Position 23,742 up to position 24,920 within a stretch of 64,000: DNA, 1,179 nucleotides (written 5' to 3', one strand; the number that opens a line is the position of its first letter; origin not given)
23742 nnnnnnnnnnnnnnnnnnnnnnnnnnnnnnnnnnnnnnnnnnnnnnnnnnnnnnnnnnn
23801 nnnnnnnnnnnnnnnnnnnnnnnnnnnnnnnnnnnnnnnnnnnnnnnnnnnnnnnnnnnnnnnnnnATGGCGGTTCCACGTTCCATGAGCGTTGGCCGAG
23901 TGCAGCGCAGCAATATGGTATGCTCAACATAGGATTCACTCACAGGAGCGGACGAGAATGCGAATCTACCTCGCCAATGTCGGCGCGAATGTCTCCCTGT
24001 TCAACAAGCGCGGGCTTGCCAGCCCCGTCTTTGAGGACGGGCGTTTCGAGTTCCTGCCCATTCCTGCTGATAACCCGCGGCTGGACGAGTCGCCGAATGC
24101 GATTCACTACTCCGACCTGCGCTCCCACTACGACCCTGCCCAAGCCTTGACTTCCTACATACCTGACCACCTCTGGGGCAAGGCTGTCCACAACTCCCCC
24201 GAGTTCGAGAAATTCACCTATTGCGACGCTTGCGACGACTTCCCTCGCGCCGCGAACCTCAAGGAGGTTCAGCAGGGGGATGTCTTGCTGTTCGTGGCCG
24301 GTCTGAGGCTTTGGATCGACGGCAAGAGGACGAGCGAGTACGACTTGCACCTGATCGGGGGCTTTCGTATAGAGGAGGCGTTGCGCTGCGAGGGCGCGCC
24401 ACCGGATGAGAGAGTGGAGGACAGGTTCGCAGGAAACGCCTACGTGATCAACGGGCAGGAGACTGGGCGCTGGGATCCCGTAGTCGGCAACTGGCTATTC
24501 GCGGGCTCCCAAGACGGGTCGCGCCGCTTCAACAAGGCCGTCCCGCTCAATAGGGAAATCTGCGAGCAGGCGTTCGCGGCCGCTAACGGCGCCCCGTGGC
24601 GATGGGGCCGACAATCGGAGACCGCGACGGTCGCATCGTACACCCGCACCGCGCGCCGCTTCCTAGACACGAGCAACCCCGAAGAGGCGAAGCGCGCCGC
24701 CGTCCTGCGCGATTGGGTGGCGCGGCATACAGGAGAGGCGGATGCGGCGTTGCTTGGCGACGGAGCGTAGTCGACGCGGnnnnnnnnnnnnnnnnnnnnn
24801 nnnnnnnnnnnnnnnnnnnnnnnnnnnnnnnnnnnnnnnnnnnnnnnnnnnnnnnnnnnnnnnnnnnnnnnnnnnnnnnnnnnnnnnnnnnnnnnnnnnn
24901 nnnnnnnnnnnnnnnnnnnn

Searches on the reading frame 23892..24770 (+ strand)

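Call 10: search_protein_families(library=pfam, proteins=[window:23892-24770:+])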
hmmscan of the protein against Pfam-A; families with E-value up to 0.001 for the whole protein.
window:23892-24770:+ (292 aa): 1 family
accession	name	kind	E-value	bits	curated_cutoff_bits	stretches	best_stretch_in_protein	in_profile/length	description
PF18754.6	Nmad3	-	2.8e-18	66.9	27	1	24-257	1-226/247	Nucleotide modification associated domain 3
